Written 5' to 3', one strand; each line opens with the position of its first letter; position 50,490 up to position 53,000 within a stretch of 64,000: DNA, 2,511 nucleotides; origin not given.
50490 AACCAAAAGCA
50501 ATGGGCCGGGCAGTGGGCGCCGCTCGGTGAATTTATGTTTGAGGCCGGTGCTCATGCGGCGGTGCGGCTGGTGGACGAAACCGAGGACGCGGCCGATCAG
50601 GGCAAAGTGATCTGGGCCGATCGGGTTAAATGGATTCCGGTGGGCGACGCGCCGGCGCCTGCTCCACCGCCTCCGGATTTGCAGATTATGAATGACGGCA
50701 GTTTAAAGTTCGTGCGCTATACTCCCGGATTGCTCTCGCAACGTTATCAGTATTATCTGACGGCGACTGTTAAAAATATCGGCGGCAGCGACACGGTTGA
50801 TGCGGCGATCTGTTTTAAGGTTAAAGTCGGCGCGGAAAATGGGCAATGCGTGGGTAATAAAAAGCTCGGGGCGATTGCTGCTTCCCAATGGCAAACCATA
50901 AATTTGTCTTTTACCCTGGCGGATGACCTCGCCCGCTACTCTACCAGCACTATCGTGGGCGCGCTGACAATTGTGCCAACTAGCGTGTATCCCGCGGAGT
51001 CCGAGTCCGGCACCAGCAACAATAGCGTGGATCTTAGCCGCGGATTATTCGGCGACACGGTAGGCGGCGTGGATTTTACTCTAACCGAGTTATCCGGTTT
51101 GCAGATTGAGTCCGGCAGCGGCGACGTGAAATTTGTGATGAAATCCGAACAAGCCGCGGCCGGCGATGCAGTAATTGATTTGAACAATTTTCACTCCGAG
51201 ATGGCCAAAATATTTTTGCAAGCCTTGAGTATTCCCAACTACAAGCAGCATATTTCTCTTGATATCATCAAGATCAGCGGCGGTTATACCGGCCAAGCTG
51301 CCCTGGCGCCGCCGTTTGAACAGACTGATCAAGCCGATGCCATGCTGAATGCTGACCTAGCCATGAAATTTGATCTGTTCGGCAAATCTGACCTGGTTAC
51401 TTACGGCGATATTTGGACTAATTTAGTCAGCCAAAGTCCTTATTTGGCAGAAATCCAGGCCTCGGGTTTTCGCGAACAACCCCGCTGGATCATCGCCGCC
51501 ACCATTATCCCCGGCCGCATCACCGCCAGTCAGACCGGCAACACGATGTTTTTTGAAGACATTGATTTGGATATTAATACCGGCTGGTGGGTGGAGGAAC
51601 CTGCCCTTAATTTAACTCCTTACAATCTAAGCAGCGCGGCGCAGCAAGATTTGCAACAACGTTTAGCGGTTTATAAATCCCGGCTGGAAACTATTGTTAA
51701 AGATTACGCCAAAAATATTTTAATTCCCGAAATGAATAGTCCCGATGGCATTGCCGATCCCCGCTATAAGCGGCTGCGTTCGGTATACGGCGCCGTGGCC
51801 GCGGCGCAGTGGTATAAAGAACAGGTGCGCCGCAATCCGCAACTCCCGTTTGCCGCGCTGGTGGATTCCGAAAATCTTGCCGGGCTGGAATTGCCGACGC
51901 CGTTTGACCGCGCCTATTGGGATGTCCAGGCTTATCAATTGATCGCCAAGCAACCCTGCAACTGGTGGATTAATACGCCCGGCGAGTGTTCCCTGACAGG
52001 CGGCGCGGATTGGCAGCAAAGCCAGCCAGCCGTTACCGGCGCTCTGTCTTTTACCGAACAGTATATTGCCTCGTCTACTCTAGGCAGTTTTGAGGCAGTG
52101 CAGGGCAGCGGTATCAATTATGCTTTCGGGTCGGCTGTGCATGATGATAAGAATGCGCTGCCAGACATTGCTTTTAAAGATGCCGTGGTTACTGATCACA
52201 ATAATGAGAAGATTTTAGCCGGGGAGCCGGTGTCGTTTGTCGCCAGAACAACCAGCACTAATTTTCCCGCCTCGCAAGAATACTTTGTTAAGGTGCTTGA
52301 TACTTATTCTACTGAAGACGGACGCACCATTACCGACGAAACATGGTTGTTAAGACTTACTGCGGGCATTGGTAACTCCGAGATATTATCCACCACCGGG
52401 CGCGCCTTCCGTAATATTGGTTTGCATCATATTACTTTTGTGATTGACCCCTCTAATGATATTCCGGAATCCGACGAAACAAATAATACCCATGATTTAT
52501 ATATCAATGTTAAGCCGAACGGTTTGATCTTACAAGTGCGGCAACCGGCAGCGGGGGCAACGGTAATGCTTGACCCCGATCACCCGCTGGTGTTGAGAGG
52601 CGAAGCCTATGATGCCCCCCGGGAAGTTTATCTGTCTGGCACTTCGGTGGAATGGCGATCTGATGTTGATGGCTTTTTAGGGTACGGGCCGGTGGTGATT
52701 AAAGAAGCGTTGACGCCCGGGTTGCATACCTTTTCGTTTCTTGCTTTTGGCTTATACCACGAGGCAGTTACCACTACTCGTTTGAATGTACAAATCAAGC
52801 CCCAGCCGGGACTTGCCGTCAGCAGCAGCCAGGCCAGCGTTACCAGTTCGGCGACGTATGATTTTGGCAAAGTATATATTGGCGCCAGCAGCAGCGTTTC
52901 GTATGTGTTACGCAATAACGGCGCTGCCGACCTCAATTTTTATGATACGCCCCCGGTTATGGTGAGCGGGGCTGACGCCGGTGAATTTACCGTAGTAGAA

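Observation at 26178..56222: ~30 kb locus of four giant secreted proteins, three sharing a recurrent unrecognised ~190-aa module fused to a CarbopepD_reg-like domain (8 copies)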

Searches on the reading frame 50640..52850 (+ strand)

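Call 84: search_protein_families(library=pfam, proteins=[window:50640-52850:+], max_evalue=1)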
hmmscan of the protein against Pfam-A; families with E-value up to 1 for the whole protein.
window:50640-52850:+ (737 aa): 1 family
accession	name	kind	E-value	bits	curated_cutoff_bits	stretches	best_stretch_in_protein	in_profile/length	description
PF07705.17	CARDB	-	3.2e-08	34.1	22.7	1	584-618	68-99/101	CARDB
